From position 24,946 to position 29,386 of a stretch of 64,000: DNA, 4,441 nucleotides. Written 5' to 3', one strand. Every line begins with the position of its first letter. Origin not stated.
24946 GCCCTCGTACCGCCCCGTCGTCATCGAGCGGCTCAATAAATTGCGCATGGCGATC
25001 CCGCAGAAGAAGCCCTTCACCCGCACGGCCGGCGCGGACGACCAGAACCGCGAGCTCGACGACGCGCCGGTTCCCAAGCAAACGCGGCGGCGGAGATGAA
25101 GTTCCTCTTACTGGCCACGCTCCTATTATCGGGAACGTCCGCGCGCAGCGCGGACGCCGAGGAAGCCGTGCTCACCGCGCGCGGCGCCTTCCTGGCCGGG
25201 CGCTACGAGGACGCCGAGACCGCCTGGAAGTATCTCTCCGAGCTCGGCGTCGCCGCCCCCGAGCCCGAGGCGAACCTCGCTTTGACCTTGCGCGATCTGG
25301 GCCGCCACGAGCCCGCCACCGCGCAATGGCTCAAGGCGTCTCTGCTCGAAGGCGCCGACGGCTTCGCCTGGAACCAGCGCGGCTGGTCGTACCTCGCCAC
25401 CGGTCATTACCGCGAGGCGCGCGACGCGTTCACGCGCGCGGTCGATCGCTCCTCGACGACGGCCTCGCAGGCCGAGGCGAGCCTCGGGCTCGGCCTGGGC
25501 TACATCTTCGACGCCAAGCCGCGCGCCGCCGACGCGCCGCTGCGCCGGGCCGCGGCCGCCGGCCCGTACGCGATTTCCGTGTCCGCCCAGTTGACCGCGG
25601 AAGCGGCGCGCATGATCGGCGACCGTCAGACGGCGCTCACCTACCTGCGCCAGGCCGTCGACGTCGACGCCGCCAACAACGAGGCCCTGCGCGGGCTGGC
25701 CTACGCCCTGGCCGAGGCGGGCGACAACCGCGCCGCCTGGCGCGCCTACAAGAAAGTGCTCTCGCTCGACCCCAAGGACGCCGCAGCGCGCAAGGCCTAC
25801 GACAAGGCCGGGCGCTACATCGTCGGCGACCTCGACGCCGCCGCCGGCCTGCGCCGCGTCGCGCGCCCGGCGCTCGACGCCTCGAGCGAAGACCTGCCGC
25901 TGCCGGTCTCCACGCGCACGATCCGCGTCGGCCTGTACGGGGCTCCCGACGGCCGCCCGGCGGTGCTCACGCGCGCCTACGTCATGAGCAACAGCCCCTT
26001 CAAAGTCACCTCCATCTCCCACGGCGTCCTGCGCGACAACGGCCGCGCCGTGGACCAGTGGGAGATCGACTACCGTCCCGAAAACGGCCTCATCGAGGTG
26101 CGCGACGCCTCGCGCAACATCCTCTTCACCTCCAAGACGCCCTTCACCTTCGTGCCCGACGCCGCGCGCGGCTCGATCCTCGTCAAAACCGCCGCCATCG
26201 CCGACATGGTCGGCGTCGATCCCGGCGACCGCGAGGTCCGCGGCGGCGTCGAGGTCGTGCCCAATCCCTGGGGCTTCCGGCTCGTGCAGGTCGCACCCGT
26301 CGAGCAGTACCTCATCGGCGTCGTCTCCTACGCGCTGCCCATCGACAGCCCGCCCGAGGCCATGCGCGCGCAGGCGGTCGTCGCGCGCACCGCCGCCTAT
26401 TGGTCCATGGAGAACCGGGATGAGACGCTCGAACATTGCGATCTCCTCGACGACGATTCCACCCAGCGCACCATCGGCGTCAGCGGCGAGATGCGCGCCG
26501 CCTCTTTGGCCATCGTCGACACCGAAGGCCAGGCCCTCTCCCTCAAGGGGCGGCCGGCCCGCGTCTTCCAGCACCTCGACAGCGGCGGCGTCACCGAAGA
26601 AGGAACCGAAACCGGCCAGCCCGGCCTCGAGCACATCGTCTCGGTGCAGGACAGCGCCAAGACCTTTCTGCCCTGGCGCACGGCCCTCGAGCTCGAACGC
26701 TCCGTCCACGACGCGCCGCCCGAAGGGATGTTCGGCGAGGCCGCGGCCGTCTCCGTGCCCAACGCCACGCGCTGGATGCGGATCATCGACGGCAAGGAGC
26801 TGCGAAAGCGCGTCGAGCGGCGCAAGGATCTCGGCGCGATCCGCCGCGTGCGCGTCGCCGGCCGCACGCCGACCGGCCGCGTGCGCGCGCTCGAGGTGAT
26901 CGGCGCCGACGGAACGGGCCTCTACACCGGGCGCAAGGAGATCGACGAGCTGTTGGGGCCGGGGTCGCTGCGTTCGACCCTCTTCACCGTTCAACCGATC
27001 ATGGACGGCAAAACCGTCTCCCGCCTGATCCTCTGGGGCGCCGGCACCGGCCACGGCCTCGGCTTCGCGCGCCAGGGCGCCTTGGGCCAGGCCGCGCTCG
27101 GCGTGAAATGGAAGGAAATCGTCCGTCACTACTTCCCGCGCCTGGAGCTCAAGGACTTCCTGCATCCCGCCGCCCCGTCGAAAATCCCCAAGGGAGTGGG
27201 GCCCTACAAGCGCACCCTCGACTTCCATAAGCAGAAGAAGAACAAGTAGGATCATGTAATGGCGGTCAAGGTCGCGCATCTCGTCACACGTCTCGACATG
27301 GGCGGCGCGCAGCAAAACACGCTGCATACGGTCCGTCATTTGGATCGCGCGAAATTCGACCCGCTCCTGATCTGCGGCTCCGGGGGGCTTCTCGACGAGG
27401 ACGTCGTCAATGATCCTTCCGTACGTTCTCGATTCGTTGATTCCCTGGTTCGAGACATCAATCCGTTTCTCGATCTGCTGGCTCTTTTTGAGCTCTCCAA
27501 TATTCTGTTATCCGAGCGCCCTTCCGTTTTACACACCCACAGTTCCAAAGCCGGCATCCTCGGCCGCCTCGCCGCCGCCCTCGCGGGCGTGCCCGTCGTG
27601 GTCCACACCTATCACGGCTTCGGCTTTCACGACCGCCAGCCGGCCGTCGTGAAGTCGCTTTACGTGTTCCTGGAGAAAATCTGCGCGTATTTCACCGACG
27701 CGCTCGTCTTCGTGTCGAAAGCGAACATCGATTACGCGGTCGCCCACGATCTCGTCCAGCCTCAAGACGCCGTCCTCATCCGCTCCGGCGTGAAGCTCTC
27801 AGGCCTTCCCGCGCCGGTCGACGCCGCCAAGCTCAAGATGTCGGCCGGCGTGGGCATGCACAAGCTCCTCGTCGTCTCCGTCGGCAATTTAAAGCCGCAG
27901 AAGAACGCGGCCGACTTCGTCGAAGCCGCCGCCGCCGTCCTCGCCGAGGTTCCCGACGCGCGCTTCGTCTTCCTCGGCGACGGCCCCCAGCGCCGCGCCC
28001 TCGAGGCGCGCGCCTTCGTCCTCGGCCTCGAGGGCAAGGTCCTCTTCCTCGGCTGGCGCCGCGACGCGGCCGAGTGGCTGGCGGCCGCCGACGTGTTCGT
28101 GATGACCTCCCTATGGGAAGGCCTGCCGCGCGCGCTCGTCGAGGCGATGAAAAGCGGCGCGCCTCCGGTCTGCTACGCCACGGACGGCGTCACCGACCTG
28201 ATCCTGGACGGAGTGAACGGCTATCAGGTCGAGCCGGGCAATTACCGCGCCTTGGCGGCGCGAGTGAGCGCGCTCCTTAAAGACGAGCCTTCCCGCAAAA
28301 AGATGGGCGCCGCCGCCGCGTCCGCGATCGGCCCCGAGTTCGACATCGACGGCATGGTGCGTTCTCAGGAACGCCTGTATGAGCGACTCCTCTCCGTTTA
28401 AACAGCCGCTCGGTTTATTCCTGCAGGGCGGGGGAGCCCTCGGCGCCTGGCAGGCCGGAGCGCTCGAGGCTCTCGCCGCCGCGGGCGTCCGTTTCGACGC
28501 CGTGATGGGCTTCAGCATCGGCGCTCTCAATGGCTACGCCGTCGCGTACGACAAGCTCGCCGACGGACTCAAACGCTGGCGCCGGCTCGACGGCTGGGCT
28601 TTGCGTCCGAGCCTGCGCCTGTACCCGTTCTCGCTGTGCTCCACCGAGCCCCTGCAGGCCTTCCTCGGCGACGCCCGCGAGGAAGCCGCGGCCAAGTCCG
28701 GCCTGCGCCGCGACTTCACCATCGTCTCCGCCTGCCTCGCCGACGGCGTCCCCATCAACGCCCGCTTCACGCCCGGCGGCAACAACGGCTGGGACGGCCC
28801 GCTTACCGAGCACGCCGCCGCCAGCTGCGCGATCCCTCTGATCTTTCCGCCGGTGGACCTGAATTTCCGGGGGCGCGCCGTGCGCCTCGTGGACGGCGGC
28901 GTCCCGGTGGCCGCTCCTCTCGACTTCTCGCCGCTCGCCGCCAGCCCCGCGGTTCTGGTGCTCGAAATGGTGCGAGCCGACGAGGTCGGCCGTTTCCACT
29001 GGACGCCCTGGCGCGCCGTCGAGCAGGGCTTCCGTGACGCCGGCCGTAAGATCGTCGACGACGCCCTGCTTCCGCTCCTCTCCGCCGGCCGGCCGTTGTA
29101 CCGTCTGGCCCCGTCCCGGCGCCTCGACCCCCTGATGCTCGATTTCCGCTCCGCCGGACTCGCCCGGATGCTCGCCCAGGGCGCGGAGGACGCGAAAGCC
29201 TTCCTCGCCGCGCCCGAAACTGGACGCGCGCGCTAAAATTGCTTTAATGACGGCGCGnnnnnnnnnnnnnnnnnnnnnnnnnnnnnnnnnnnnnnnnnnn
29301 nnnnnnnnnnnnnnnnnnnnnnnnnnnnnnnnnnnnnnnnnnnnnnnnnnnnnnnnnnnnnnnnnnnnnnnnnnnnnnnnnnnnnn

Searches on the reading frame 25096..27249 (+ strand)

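Call 9: search_protein_families(library=pfam, proteins=[window:25096-27249:+])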
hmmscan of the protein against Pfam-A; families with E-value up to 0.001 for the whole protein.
window:25096-27249:+ (717 aa): 9 families
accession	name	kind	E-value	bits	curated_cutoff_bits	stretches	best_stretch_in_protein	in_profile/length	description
PF08486.15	SpoIID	-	8.7e-14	52.4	23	1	395-481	6-95/97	Stage II sporulation protein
PF13181.12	TPR_8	-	9.9e-10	38.2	25.7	0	91-119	3-31/34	Tetratricopeptide repeat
PF07719.23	TPR_2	-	2.6e-09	36.9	27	1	90-117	2-29/34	Tetratricopeptide repeat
PF00515.34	TPR_1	-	5.9e-08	32.6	27.8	0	91-117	3-29/34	Tetratricopeptide repeat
PF13428.12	TPR_14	-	5.5e-06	27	23.5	0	196-235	2-41/44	Tetratricopeptide repeat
PF13432.12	TPR_16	-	1.6e-05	25.7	32.7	1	95-159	3-64/65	Tetratricopeptide repeat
PF13424.12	TPR_12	-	2.1e-05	25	30.1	0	60-118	8-74/77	Tetratricopeptide repeat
PF13174.12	TPR_6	-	0.00014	22.8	26.3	0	95-118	6-29/33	Tetratricopeptide repeat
PF23914.1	TPR_CcmH_CycH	-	0.00039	20.7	42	0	169-229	92-155/158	Cytochrome c-type biogenesis protein H TPR domain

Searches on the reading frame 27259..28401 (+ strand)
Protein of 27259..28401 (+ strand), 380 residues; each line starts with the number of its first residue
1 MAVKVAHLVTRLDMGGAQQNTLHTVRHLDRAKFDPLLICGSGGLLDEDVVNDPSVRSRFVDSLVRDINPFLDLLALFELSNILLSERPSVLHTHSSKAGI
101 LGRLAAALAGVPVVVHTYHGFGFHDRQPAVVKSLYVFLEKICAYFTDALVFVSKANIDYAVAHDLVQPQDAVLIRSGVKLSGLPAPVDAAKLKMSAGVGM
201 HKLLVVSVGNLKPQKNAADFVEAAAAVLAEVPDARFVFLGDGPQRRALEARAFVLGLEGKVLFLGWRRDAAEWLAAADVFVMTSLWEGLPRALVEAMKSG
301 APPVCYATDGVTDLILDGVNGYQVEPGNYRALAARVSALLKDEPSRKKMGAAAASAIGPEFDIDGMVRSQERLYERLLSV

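Call 6: search_protein_families(library=pfam, proteins=[window:27259-28401:+])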
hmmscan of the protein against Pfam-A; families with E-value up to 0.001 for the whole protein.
window:27259-28401:+ (380 aa): 6 families
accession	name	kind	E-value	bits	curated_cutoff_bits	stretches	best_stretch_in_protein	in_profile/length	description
PF00534.26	Glycos_transf_1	-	1.5e-36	125.9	26.4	1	201-354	14-170/172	Glycosyl transferases group 1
PF13692.12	Glyco_trans_1_4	-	8.7e-35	120.5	27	1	204-342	3-142/142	Glycosyl transferases group 1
PF13579.12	Glyco_trans_4_4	-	1.9e-18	67.8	29.7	1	15-175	1-156/158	Glycosyl transferase 4-like domain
PF13439.12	Glyco_transf_4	-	2.3e-18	67.3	28.5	1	14-180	1-168/170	Glycosyltransferase Family 4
PF13477.12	Glyco_trans_4_2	-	7.1e-09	36.4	23.4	1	67-152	56-138/139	Glycosyl transferase 4-like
PF20706.3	GT4-conflict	-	9.1e-05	22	26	1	212-322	209-327/385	Family 4 Glycosyltransferase in conflict systems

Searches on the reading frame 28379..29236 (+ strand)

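Call 9: search_protein_families(library=pfam, proteins=[window:28379-29236:+])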
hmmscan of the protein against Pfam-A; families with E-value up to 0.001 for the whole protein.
window:28379-29236:+ (285 aa): 1 family
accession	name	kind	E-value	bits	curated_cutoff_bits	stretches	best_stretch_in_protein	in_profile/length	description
PF01734.28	Patatin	-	1.6e-20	74.5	27.7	1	13-175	1-181/191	Patatin-like phospholipase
